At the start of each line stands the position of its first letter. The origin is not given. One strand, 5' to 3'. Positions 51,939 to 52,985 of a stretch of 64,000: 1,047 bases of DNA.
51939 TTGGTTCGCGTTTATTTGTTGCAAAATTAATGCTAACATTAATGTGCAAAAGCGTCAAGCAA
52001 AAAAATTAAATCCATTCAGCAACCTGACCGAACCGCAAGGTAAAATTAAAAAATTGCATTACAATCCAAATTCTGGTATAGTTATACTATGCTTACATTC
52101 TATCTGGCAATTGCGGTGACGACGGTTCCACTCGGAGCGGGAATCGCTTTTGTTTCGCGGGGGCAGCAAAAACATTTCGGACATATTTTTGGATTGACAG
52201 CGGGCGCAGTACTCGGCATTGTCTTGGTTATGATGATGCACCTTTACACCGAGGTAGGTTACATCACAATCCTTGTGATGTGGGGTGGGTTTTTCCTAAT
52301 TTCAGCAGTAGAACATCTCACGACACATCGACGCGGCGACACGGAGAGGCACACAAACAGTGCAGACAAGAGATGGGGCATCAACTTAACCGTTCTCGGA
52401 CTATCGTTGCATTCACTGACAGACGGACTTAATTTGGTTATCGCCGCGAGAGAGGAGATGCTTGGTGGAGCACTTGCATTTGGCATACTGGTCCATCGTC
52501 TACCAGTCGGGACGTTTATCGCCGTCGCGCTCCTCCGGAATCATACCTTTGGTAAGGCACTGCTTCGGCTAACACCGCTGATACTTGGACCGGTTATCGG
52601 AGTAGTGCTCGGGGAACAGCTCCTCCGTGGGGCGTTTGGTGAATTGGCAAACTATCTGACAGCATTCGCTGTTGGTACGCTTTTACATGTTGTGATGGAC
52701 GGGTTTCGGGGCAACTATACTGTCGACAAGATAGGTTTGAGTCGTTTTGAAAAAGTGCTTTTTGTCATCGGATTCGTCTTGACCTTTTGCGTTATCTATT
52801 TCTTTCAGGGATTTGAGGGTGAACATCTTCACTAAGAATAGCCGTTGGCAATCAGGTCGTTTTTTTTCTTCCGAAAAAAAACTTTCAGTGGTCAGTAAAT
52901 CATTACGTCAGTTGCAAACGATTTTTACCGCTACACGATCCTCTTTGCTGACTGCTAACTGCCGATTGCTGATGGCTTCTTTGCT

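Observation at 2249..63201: Recurrent bipartite leader module (Box A hairpin + Box B) that ends directly at an ATG/TTG in nine of eleven copies; -10-like hexamer fixed at -12..-7 suggests leaderless mRNAs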

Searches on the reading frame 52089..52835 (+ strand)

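Call 9: search_protein_families(library=pfam, proteins=[window:52089-52835:+])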
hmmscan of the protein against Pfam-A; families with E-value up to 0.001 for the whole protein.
window:52089-52835:+ (248 aa): 1 family
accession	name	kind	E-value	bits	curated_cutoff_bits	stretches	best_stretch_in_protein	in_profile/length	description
PF02535.28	Zip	-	3.7e-06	26.8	35.1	1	80-203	160-287/323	ZIP Zinc transporter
